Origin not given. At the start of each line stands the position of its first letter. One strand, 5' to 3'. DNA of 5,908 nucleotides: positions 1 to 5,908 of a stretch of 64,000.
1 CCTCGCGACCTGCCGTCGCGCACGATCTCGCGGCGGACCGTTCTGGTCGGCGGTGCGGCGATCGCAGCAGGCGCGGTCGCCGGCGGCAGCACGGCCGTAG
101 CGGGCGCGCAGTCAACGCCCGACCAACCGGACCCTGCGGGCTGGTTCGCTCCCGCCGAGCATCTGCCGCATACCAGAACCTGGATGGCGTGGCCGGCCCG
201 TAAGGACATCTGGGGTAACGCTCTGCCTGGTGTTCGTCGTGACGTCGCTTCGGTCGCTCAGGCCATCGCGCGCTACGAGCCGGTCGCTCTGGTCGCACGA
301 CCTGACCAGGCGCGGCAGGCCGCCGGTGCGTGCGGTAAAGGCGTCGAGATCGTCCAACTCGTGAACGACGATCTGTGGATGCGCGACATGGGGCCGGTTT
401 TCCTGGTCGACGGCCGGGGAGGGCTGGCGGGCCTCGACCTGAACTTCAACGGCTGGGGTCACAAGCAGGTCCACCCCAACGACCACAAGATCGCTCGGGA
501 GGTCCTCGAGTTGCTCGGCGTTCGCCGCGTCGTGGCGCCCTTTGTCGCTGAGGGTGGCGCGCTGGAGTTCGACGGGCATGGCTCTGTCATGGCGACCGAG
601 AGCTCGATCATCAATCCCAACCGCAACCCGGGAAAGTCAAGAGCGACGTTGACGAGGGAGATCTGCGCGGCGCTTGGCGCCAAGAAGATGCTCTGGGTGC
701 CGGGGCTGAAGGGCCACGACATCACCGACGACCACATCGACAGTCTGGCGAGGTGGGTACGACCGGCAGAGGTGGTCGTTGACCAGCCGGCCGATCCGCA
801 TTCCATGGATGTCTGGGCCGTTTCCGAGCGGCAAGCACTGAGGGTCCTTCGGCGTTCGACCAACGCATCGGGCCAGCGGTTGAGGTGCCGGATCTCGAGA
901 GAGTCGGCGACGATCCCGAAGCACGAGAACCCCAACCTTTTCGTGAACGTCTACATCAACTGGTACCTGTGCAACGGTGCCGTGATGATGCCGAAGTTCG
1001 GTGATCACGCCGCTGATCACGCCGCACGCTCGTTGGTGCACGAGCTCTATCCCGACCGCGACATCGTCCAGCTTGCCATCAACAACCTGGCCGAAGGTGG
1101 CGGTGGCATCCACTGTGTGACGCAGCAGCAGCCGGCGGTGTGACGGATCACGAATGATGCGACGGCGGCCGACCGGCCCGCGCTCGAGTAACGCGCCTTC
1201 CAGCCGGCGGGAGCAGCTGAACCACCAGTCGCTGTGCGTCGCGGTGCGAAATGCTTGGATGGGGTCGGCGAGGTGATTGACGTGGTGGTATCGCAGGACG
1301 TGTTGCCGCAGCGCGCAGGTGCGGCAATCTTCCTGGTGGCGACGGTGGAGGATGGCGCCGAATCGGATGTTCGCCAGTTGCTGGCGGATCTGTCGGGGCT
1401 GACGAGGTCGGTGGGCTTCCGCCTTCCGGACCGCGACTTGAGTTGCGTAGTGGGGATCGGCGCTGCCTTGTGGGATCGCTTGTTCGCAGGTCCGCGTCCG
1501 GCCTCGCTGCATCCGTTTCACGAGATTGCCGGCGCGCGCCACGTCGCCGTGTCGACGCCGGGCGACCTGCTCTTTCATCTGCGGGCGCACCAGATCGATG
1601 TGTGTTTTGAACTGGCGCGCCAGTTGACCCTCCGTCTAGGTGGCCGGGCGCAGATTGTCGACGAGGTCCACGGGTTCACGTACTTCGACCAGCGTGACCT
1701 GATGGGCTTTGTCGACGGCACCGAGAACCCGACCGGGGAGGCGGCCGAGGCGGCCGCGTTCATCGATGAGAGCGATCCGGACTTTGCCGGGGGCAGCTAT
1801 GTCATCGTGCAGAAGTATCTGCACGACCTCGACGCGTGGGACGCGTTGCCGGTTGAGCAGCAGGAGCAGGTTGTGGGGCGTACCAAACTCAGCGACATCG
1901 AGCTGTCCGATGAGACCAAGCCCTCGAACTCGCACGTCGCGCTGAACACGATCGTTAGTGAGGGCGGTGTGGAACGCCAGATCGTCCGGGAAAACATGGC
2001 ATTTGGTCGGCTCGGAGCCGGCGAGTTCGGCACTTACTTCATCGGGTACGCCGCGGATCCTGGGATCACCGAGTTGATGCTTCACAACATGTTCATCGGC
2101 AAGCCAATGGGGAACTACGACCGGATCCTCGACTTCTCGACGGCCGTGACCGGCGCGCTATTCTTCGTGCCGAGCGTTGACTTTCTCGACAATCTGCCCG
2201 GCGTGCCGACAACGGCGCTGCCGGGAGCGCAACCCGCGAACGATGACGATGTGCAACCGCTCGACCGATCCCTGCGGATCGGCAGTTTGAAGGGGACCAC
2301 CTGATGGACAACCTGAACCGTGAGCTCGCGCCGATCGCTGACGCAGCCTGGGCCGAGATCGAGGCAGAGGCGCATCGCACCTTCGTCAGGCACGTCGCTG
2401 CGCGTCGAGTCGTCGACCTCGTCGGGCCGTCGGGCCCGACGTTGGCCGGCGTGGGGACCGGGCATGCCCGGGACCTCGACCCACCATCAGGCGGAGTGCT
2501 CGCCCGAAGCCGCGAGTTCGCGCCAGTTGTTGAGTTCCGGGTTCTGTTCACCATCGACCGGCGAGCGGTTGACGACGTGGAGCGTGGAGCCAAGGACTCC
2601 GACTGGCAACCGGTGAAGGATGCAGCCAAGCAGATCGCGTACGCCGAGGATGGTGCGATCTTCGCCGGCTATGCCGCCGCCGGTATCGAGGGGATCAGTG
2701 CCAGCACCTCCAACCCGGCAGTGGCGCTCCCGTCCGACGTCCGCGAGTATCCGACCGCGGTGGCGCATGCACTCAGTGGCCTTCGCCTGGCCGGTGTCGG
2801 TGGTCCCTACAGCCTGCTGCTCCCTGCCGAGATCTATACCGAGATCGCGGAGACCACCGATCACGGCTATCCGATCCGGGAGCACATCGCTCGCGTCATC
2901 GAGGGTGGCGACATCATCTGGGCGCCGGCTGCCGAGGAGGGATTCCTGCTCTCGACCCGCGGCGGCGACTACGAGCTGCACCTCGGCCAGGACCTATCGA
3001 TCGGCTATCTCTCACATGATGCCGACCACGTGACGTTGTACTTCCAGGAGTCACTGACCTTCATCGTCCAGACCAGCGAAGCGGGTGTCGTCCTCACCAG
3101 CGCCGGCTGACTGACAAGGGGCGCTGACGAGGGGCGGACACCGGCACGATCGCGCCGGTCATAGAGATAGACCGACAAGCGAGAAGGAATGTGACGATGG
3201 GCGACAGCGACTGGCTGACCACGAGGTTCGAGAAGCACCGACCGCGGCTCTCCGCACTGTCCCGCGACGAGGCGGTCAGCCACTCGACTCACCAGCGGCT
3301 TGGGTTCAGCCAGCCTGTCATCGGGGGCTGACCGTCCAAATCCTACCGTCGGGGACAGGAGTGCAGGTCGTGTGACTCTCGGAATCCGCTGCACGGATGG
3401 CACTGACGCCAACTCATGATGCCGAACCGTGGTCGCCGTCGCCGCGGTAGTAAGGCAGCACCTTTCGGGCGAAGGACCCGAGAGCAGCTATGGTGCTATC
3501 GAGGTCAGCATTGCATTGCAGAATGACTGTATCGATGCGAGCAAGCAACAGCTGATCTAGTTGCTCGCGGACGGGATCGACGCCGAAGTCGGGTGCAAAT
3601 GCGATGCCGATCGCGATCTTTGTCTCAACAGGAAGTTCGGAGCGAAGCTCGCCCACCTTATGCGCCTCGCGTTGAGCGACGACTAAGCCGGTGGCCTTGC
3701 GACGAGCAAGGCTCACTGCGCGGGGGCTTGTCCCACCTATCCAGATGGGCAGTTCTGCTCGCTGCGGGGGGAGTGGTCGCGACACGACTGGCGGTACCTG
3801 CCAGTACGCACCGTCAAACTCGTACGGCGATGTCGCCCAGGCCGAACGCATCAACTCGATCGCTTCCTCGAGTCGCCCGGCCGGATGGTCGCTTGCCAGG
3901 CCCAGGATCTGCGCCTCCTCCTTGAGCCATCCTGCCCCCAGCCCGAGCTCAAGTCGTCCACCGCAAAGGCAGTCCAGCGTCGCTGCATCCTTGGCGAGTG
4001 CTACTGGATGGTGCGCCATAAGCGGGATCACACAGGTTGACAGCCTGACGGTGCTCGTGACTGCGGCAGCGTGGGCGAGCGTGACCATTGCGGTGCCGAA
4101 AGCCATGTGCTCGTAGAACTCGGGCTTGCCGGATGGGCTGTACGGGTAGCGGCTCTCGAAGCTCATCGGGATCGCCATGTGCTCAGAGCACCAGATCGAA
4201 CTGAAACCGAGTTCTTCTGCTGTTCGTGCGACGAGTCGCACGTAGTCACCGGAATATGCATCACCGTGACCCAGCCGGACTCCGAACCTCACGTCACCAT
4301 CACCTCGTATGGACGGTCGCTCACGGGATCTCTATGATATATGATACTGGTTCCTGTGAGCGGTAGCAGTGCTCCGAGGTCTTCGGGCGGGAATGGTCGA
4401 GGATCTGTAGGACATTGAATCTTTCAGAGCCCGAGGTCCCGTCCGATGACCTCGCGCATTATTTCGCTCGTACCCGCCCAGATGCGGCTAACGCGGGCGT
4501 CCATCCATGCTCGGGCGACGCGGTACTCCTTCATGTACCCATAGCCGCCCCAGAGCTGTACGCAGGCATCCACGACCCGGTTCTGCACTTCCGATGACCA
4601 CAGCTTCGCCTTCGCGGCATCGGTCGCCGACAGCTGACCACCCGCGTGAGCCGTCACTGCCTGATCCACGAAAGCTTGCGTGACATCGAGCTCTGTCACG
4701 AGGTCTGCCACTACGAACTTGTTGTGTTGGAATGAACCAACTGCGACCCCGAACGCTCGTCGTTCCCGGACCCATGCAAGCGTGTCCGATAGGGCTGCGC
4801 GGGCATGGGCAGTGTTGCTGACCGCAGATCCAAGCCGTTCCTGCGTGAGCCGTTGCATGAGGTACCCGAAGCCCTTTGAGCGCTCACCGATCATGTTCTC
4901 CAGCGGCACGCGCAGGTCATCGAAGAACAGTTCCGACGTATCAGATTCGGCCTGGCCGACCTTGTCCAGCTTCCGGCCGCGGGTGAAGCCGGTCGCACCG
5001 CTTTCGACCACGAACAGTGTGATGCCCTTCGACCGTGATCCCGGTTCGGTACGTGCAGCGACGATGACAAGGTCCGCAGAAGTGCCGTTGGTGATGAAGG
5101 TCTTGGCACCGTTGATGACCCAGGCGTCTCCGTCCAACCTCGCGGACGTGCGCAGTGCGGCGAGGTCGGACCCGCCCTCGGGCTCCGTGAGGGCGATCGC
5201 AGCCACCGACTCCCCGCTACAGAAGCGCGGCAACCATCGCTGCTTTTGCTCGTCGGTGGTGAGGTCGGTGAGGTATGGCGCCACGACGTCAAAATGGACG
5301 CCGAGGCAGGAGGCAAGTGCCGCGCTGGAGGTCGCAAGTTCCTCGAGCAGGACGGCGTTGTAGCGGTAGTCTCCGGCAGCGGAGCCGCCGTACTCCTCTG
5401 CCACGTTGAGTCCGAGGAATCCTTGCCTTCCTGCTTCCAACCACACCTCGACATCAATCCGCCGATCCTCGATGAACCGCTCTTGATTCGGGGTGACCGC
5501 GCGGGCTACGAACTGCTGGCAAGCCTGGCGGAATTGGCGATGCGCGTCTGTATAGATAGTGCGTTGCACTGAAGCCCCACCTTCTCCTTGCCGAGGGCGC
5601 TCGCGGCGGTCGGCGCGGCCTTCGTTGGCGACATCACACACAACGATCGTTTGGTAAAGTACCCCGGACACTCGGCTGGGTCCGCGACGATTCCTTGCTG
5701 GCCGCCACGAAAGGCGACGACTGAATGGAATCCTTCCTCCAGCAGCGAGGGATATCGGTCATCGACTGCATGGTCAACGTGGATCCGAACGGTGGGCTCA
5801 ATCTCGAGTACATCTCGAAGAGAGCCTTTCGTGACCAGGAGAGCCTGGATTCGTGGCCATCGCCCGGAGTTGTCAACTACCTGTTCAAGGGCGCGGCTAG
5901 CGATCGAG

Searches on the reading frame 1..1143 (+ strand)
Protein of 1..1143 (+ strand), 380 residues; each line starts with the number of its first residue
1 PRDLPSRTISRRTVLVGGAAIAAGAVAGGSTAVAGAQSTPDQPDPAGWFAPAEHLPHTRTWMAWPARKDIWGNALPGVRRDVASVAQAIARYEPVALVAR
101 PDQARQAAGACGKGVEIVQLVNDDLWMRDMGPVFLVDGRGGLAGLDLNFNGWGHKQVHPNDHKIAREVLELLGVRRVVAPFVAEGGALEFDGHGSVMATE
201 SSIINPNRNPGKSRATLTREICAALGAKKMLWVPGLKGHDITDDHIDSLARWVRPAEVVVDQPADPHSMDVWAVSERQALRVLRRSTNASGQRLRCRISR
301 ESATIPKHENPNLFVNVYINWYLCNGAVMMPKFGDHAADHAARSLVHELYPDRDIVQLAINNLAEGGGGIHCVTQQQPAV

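Call 13: search_protein_families(library=pfam, proteins=[window:1-1143:+], max_evalue=0.001)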
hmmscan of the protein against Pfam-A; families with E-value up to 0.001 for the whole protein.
window:1-1143:+ (380 aa): 1 family
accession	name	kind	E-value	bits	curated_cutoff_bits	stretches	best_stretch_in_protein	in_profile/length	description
PF04371.20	PAD_porph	-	1.2e-94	317.7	25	1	50-378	2-321/321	Porphyromonas-type peptidyl-arginine deiminase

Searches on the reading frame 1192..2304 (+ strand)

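Call 13: search_protein_families(library=pfam, proteins=[window:1192-2304:+], max_evalue=0.001)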
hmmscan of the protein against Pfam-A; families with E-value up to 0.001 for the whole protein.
window:1192-2304:+ (370 aa): 2 families
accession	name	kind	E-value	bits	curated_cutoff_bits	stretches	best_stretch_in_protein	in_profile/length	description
PF20628.3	Dyp_perox_C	-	1e-58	198.2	20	1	166-330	1-165/166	Dyp-type peroxidase, C-terminal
PF04261.18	Dyp_perox_N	-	1.6e-28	100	20.4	1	36-162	3-145/146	Dyp-type peroxidase, N-terminal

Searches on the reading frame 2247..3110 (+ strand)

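Call 13: search_protein_families(library=pfam, proteins=[window:2247-3110:+], max_evalue=0.001)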
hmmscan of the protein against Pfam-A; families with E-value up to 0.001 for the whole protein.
window:2247-3110:+ (287 aa): 1 family
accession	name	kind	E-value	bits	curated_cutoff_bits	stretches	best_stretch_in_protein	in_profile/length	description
PF04454.18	Linocin_M18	-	1.4e-90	303.4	24.3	1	20-271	1-253/253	Encapsulating protein for peroxidase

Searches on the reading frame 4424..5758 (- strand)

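Call 13: search_protein_families(library=pfam, proteins=[window:4424-5758:-], max_evalue=0.001)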
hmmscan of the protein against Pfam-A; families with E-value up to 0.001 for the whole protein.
window:4424-5758:- (444 aa): 5 families
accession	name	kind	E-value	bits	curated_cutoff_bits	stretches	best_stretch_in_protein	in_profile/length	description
PF00441.29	Acyl-CoA_dh_1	-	1e-39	136.5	22.4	1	295-442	2-149/150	Acyl-CoA dehydrogenase, C-terminal domain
PF02771.21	Acyl-CoA_dh_N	-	1.1e-28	100.3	22.9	1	70-183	1-113/113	Acyl-CoA dehydrogenase, N-terminal domain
PF02770.24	Acyl-CoA_dh_M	-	1.6e-26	92.8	33.3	1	187-281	1-96/97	Acyl-CoA dehydrogenase, middle domain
PF08028.16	Acyl-CoA_dh_2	-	4.8e-11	43.5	22.7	1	318-431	10-133/134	Acyl-CoA dehydrogenase, C-terminal domain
PF14749.11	Acyl-CoA_ox_N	-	0.00031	21.7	25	1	149-180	84-115/120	Acyl-coenzyme A oxidase N-terminal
